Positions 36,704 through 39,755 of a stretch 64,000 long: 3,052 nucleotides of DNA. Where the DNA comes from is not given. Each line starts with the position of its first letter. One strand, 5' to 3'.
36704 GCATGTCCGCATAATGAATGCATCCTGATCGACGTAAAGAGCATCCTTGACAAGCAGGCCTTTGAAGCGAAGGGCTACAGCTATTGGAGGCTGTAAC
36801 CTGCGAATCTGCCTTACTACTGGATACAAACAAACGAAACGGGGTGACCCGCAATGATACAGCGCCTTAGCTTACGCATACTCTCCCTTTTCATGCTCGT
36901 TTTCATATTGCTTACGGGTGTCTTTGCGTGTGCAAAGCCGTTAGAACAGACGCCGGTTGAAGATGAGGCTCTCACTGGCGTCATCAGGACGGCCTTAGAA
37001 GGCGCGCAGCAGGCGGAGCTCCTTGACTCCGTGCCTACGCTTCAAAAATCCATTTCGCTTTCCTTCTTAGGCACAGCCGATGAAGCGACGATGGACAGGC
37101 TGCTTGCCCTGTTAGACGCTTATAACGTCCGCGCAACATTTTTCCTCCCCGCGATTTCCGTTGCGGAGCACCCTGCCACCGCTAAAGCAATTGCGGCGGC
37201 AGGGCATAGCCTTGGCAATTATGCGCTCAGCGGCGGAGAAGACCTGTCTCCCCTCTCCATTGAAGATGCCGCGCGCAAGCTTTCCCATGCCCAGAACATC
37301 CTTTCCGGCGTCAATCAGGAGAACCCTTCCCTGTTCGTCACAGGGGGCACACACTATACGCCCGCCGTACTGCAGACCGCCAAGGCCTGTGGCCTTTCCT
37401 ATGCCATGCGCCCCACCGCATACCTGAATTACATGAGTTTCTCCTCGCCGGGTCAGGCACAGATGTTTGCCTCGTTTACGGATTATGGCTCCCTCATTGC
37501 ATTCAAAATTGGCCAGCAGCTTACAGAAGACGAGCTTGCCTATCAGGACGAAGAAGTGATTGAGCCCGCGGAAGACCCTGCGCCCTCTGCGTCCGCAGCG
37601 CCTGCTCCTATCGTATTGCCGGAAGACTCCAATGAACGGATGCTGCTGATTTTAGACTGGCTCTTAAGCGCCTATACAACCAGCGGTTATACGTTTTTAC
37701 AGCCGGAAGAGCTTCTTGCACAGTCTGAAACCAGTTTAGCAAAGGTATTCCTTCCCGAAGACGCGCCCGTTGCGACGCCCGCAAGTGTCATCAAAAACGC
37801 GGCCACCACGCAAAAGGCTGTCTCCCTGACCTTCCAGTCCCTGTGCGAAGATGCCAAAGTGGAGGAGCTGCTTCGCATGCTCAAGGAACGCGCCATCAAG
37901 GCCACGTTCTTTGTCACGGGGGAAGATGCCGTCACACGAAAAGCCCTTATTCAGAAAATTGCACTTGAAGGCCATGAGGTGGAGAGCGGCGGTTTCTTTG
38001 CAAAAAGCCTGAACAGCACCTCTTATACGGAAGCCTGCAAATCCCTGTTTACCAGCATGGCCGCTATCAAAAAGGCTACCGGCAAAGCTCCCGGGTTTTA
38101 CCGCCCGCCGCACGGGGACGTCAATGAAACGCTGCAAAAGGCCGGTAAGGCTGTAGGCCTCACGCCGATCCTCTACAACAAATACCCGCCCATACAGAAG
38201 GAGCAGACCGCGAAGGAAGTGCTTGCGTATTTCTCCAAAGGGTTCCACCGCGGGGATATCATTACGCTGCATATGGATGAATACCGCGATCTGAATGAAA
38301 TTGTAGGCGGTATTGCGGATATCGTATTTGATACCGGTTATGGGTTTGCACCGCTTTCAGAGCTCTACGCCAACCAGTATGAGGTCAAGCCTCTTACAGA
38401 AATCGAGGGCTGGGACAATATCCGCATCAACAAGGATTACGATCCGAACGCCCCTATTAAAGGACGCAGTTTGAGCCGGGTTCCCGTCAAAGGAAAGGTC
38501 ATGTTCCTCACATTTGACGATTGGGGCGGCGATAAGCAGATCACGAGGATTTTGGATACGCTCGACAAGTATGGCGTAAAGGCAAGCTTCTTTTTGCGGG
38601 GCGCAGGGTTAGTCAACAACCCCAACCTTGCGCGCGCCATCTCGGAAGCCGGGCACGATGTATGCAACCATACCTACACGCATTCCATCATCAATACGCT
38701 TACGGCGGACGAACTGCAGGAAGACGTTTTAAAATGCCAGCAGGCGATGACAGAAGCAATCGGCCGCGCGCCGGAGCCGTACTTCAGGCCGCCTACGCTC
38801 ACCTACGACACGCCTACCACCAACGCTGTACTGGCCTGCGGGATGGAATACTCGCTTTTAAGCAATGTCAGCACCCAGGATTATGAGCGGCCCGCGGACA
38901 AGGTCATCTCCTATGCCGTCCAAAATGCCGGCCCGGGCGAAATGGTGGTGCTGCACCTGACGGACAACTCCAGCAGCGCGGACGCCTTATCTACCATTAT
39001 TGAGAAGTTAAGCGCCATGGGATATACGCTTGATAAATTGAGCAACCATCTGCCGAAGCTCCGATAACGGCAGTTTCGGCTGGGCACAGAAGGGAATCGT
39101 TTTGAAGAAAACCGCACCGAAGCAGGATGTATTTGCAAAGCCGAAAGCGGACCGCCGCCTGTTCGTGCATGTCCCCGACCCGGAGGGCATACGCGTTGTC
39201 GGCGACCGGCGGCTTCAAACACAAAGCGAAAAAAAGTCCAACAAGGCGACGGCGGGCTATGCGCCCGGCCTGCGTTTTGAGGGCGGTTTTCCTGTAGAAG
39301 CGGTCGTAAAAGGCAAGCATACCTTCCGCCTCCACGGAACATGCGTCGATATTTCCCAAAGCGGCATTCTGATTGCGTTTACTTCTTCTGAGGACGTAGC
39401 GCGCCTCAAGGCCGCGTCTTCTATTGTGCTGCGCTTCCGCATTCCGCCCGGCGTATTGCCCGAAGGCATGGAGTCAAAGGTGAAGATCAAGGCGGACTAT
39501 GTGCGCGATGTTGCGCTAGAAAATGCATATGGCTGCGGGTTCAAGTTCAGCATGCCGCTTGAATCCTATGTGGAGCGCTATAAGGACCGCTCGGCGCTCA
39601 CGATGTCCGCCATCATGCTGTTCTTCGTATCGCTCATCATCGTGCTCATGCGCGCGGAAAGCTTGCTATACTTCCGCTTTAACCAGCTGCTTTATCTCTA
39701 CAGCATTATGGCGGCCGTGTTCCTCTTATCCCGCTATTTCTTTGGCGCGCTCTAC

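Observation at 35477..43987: Five-gene exopolysaccharide locus built around a hyaluronan-synthase-like GT2, a TviB-type dehydrogenase, four NodB-like modules and a GH18-like lipoprotein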

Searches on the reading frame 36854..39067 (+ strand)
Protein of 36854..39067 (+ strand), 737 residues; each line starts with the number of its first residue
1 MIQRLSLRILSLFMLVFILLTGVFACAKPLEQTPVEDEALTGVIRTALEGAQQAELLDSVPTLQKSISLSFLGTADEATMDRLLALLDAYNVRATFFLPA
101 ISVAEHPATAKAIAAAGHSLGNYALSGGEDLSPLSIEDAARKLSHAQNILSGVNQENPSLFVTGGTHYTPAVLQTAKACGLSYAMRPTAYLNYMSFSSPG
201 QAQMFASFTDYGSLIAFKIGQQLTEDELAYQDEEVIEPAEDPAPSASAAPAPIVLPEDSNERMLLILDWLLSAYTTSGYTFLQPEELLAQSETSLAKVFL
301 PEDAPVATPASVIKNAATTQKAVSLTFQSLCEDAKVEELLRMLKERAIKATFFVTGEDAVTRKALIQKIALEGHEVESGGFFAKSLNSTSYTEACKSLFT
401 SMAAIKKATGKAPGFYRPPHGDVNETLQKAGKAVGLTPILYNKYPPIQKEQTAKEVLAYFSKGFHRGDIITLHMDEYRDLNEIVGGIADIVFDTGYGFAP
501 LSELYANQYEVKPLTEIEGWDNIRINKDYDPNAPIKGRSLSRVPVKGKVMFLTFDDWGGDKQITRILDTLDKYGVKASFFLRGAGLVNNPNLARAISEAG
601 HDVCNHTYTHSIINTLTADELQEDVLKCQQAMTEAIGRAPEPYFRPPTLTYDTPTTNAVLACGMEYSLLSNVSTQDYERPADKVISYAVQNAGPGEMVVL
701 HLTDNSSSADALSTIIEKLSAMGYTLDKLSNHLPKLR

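Call 4: search_protein_families(library=pfam, proteins=[window:36854-39067:+], max_evalue=0.01)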
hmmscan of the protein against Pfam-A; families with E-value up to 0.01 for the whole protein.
window:36854-39067:+ (737 aa): 3 families
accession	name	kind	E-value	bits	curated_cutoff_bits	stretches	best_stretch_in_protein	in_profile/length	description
PF01522.26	Polysacc_deac_1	-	6.9e-67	223.5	23.1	3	544-666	3-123/124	Polysaccharide deacetylase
PF22537.1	WbmS-like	-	2.7e-06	27.9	27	0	552-637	1-83/186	Polysaccharide deacetylase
PF03065.20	Glyco_hydro_57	-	0.0011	18.7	21.2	1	603-674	105-174/291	Glycosyl hydrolase family 57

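Call 5: search_protein_families(library=ncbifam, proteins=[window:36854-39067:+], max_evalue=0.01)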
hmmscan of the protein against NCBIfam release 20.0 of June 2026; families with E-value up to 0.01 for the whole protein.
window:36854-39067:+ (737 aa): 10 families
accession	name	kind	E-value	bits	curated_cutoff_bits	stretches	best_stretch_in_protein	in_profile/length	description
TIGR02764.1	spore_ybaN_pdaB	equivalog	1.1e-79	266.6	237.4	3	545-730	3-188/191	polysaccharide deacetylase family sporulation protein PdaB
TIGR02873.1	spore_ylxY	hypoth_equivalog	3.4e-54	183.9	391.5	3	544-731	82-265/268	probable sporulation protein, polysaccharide deacetylase family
TIGR02884.1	spore_pdaA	equivalog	1.3e-50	172.2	298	3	546-730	35-221/224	delta-lactam-biosynthetic de-N-acetylase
TIGR04243.1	nodulat_NodB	equivalog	7.7e-45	152.8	240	3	549-703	3-157/197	chitooligosaccharide deacetylase NodB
NF045820.1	PgAcgDacpgdA_Strep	equivalog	8.4e-45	153.4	800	3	547-732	267-447/463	peptidoglycan-N-acetylglucosamine deacetylase PgdA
NF045821.1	PgAcgDacpgdA1_Bac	equivalog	2.9e-41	141.2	400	3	551-726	91-268/282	peptidoglycan-N-acetylglucosamine deacetylase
TIGR03006.1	pepcterm_polyde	equivalog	8e-29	100.6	276.2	3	561-655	34-127/272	XrtA system polysaccharide deacetylase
NF045822.1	PgAcgDacpgdA2_Bac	equivalog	2.2e-28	99.4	400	3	548-728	70-257/274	peptidoglycan-N-acetylglucosamine deacetylase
TIGR03212.1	uraD_N-term-dom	equivalog_domain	1.2e-10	40.9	424.6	1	557-644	73-160/297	allantoinase PuuE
NF011923.2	PRK15394.1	equivalog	0.00063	19.1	382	0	555-581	10-37/294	4-deoxy-4-formamido-L-arabinose-phosphoundecaprenol deformylase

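Call 43: search_solved_structures(query=window:36854-39067:+, max_evalue=1e-8, show_alignments=2)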
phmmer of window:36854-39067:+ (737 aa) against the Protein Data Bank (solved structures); distinct sequences matched with E-value up to 1e-8: 28.
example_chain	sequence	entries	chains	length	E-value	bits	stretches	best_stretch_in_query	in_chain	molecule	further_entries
6hm9_A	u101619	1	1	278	1.5e-25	93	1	546-733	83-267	Putative polysaccharide deacetylase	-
6hpa_A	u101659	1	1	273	1.5e-23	86.4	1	546-733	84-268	Putative polysaccharide deacetylase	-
7bkf_A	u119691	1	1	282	6.9e-23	84.2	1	546-733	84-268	Putative polysaccharide deacetylase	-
7y51_A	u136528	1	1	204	4.5e-20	74.9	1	540-733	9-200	Predicted xylanase/chitin deacetylase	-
7fbw_A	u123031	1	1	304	1.1e-19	73.7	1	538-733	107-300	Predicted xylanase/chitin deacetylase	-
2c1g_A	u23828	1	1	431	1.1e-19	73.6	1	548-728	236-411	PEPTIDOGLYCAN GLCNAC DEACETYLASE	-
2c1i_A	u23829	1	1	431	5.5e-19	71.3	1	548-728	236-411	PEPTIDOGLYCAN GLCNAC DEACETYLASE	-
5o6y_A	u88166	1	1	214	1.1e-18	70.3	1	549-724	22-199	Peptidoglycan N-acetylglucosamine deacetylase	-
1ny1_A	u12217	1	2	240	4.6e-18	68.3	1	545-729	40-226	Probable polysaccharide deacetylase pdaA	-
1w1a_1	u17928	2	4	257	5.6e-18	68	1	545-729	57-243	PROBABLE POLYSACCHARIDE DEACETYLASE PDAA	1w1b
1w17_A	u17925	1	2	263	6e-18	67.9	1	545-729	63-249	PROBABLE POLYSACCHARIDE DEACETYLASE PDAA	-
5o6y_B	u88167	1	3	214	7.9e-18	67.5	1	549-724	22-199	Peptidoglycan N-acetylglucosamine deacetylase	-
4m1b_A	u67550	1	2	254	1.3e-17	66.8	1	548-728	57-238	Polysaccharide deacetylase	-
4l1g_A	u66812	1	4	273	1.4e-17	66.7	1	549-724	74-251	Peptidoglycan N-acetylglucosamine deacetylase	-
5lfz_A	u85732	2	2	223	3e-17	65.5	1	548-727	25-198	ArCE4A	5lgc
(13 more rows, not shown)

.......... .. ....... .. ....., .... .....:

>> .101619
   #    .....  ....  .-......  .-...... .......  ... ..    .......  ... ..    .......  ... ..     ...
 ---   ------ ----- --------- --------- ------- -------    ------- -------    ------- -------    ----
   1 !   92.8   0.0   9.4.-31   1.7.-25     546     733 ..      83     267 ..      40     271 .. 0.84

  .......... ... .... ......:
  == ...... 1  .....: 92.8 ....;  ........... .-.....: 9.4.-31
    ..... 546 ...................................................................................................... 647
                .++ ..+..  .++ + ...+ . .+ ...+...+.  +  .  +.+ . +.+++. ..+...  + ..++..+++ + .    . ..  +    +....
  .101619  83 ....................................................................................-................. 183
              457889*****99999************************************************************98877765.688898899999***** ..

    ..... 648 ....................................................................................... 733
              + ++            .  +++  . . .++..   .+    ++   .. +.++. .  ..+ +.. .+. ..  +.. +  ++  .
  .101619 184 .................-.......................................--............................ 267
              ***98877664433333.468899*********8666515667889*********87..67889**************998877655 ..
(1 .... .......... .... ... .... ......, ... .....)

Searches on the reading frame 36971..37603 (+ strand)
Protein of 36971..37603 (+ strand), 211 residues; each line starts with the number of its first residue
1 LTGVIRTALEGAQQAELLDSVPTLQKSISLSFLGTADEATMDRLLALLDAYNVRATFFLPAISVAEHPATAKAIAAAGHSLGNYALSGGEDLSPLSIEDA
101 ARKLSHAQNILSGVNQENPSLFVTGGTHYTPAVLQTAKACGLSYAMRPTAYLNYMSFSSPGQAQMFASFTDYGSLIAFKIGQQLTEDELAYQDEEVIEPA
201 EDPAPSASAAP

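Call 44: search_protein_families(library=pfam, proteins=[window:36971-37603:+], max_evalue=0.01)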
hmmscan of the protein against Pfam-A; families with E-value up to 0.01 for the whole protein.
window:36971-37603:+ (211 aa): 1 family
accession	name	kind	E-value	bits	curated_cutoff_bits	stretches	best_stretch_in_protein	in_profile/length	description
PF01522.26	Polysacc_deac_1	-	2.9e-13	50.3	23.1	1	23-144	4-123/124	Polysaccharide deacetylase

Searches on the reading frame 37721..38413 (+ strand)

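Call 44: search_protein_families(library=pfam, proteins=[window:37721-38413:+], max_evalue=0.01)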
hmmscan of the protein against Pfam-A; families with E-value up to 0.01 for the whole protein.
window:37721-38413:+ (231 aa): 1 family
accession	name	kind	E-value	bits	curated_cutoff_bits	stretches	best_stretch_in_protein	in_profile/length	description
PF01522.26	Polysacc_deac_1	-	7e-22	78.1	23.1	1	28-149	3-123/124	Polysaccharide deacetylase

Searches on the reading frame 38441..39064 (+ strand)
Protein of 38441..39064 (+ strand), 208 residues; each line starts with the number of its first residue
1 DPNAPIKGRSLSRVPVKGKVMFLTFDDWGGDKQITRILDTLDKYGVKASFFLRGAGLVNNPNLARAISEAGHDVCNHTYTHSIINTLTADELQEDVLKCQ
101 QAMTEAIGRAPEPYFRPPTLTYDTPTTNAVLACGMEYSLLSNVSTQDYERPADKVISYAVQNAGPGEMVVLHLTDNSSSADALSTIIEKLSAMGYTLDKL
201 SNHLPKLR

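Call 44: search_protein_families(library=pfam, proteins=[window:38441-39064:+], max_evalue=0.01)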
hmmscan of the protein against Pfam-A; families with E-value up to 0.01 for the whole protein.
window:38441-39064:+ (208 aa): 3 families
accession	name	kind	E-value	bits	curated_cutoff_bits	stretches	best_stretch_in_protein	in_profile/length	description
PF01522.26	Polysacc_deac_1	-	1e-29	103.5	23.1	1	15-137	3-123/124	Polysaccharide deacetylase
PF03065.20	Glyco_hydro_57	-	0.00051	19.9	21.2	1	74-162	105-191/291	Glycosyl hydrolase family 57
PF22537.1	WbmS-like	-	0.0051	17.2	27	1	23-137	1-106/186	Polysaccharide deacetylase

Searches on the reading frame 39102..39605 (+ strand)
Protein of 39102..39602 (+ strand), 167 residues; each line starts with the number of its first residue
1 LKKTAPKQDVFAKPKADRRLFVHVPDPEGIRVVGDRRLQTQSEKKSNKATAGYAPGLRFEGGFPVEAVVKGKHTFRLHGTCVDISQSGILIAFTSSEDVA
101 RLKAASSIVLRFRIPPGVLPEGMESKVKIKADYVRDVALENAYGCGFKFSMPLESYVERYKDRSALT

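Call 11: search_protein_families(library=pfam, proteins=[window:39102-39602:+], max_evalue=10)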
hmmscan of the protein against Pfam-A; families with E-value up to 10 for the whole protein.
seq(167 aa): 1 family
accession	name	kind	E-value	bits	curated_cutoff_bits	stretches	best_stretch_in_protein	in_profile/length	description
PF07238.19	PilZ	-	0.0014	19.4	22.5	1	72-154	21-89/102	PilZ domain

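Call 31: search_solved_structures(query=A4, max_evalue=1, show_alignments=3)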
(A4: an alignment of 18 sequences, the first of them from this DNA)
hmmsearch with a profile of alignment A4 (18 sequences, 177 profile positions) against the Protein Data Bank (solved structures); distinct sequences matched with E-value up to 1: 1.
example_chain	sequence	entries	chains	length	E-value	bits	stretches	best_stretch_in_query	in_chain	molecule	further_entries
2ymj_A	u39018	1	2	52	0.5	13.3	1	4-51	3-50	PROTEIN QUAKING-A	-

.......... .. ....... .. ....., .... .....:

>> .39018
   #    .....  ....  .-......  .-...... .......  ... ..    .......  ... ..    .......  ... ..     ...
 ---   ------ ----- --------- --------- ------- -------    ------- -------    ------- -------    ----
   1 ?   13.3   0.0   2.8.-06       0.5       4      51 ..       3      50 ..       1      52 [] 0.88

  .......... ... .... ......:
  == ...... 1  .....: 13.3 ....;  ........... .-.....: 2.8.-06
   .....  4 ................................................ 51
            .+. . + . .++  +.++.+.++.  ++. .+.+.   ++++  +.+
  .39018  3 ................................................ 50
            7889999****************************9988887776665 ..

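Call 51: search_protein_families(library=pfam, alignment_id=A4, max_evalue=0.01)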
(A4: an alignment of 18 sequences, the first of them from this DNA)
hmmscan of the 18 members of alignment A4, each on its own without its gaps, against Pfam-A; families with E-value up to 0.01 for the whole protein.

A. member 1, seq(168 aa): 1 family
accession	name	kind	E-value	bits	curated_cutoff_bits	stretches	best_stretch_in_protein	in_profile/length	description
PF07238.19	PilZ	-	0.0014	19.4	22.5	1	72-154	21-89/102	PilZ domain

B. families by the number of members that match (of 18 scanned): 1 family
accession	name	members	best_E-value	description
PF07238.19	PilZ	18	5.4e-10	PilZ domain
